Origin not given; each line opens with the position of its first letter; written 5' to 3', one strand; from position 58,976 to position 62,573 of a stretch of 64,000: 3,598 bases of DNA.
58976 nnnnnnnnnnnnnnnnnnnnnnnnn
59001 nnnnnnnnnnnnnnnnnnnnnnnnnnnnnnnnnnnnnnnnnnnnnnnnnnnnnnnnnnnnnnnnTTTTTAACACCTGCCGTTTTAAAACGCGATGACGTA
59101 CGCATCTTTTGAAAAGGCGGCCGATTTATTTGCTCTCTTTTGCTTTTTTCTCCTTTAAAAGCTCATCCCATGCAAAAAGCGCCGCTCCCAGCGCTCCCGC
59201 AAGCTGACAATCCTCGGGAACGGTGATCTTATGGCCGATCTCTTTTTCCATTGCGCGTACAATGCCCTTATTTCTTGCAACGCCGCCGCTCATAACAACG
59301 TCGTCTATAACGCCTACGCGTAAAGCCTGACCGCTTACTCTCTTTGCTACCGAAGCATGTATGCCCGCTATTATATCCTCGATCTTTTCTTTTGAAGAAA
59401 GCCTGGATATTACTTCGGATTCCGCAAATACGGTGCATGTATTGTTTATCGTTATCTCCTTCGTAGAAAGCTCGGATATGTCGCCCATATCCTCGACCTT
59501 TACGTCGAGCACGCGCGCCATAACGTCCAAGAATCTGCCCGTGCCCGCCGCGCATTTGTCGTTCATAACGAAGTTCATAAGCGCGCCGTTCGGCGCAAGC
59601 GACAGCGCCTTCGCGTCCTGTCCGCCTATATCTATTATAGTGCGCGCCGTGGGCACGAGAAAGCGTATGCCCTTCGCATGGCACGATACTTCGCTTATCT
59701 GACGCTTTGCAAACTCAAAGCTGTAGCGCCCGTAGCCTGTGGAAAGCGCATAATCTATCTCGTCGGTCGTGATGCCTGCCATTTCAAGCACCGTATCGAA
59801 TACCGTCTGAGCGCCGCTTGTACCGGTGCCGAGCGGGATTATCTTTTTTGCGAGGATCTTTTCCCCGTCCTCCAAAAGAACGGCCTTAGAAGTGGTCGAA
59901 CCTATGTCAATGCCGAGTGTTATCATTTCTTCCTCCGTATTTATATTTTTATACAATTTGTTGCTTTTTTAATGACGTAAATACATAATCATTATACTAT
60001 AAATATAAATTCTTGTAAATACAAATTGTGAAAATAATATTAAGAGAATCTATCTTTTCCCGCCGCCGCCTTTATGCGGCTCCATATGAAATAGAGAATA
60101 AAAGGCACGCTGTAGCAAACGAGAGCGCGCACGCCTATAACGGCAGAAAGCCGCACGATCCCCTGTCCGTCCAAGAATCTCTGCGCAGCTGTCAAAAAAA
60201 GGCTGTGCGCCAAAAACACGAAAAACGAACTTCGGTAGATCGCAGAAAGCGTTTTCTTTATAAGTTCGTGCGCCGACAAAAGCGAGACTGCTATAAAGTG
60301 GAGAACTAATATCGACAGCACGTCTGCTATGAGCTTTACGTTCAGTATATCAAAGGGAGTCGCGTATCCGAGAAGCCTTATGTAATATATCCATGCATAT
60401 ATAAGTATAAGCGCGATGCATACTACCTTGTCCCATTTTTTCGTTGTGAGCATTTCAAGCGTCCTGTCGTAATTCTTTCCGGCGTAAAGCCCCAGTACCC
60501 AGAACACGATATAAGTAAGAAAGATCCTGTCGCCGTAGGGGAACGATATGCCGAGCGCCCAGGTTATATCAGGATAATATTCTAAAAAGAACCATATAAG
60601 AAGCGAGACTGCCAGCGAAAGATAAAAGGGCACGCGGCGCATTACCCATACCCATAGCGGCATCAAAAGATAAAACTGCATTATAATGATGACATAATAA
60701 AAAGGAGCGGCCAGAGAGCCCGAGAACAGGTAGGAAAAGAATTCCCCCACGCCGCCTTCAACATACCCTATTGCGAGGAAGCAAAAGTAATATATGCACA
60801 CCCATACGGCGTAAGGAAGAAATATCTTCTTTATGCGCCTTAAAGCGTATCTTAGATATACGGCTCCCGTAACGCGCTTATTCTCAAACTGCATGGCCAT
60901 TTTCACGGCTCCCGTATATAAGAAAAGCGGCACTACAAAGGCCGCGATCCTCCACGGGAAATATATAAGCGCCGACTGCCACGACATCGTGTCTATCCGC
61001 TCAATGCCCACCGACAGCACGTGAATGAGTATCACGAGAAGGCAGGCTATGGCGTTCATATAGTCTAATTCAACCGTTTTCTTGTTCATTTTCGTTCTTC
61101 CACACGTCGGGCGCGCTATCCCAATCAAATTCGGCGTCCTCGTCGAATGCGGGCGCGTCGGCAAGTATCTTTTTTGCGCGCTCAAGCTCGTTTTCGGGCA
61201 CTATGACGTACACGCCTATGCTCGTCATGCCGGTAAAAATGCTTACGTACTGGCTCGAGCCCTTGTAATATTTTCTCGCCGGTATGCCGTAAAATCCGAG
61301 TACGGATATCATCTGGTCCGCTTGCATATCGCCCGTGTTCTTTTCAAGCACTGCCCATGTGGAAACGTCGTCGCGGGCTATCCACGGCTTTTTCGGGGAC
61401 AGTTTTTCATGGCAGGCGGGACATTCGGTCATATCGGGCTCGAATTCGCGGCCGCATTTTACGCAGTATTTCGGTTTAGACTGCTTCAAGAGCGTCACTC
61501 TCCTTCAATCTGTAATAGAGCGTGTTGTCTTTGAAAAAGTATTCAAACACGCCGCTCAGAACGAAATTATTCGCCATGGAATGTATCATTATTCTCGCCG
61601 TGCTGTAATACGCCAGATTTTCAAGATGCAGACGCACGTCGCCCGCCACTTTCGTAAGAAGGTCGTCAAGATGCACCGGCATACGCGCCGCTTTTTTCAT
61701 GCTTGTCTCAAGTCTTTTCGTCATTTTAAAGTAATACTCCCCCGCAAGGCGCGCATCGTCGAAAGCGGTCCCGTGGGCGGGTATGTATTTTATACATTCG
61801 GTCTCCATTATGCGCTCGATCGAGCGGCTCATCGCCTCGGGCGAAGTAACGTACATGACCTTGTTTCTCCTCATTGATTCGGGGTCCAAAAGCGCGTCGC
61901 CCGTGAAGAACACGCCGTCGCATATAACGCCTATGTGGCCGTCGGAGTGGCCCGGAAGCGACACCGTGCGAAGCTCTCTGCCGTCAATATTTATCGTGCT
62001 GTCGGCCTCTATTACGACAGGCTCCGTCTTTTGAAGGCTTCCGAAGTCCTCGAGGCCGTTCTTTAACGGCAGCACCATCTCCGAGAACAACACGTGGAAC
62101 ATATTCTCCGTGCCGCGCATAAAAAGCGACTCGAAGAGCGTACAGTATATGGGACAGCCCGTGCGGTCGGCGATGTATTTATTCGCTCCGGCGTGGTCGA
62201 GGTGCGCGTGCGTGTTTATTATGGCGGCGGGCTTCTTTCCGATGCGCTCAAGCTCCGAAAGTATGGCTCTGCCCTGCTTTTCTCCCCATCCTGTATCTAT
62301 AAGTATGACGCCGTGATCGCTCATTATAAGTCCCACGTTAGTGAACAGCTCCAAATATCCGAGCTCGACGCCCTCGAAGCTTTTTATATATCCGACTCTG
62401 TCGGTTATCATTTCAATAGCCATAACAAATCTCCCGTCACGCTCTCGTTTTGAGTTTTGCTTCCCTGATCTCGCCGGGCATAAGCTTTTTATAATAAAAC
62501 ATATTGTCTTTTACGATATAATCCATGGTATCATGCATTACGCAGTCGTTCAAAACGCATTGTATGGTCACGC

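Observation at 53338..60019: Radical dehydratase operon with three tandem large-subunit paralogs, one small subunit, one activase and an embedded TRIC-type channel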

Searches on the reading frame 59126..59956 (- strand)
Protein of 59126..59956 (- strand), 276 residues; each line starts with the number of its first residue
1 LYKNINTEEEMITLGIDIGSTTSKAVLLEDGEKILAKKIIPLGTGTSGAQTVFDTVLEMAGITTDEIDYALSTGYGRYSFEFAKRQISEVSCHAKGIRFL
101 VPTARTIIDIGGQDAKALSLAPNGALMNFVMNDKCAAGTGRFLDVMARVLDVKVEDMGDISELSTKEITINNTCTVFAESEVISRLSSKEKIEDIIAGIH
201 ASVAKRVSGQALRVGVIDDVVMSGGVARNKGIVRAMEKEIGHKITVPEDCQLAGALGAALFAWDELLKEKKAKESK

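Call 3: search_protein_families(library=pfam, proteins=[window:59126-59956:-])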
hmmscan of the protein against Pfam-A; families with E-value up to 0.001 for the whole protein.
window:59126-59956:- (276 aa): 3 families
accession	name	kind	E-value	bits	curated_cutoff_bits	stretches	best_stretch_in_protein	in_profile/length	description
PF01869.26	BcrAD_BadFG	-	2.1e-67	228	31.5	1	14-262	1-271/271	BadF/BadG/BcrA/BcrD ATPase family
PF22521.2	HypF_C_2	-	2.5e-05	24.6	27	1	180-242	154-219/241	Carbamoyltransferase, Kae1-like Domain, second subdomain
PF02782.22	FGGY_C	-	0.0006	20.1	27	1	216-262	149-194/198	FGGY family of carbohydrate kinases, C-terminal domain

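Call 4: search_protein_families(library=ncbifam, proteins=[window:59126-59956:-])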
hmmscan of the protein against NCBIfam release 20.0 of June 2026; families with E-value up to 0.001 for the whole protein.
window:59126-59956:- (276 aa): 6 families
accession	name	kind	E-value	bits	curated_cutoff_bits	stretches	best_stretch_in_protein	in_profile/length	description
TIGR00241.1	CoA_E_activ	domain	5.1e-85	285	125.4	1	12-260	1-247/248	acyl-CoA dehydratase activase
TIGR03192.1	benz_CoA_bzdQ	equivalog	2.3e-52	178.3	380.2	1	9-264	30-288/293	benzoyl-CoA reductase, bzd-type, subunit Q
TIGR02259.1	benz_CoA_red_A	equivalog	1.2e-49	169.2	578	1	58-262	221-432/432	benzoyl-CoA reductase subunit A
TIGR03286.1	methan_mark_15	hypoth_equivalog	1.6e-43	149.2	455.75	1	9-262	142-401/404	methanogenesis marker 15 protein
TIGR02261.1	benz_CoA_red_D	equivalog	7.8e-36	123.6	312.85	1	12-261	2-261/262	benzoyl-CoA reductase subunit D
NF009842.0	PRK13317.1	equivalog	9.4e-09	35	234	1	151-261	159-271/277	type II pantothenate kinase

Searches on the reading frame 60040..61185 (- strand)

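Call 3: search_protein_families(library=pfam, proteins=[window:60040-61185:-])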
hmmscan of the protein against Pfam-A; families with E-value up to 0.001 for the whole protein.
window:60040-61185:- (381 aa): 1 family
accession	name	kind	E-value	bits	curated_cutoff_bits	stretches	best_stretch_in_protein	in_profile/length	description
PF01757.29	Acyl_transf_3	-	5.9e-26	91.7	31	1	39-367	3-325/326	Acyltransferase domain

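Call 4: search_protein_families(library=ncbifam, proteins=[window:60040-61185:-])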
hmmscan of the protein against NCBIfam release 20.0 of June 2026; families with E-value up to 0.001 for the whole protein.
window:60040-61185:- (381 aa): 0 families

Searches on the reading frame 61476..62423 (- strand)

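Call 9: search_protein_families(library=pfam, proteins=[window:61476-62423:-])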
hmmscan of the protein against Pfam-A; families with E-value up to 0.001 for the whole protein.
window:61476-62423:- (315 aa): 3 families
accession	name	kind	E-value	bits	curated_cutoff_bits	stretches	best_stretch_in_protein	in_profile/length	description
PF00753.33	Lactamase_B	-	9.7e-24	84.8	22.7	1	26-215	4-194/196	Metallo-beta-lactamase superfamily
PF12706.13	Lactamase_B_2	-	7.9e-05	22.8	27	1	40-96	3-64/200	Beta-lactamase superfamily domain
PF16661.11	Lactamase_B_6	-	0.00045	20.1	27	1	34-96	3-73/193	Metallo-beta-lactamase superfamily domain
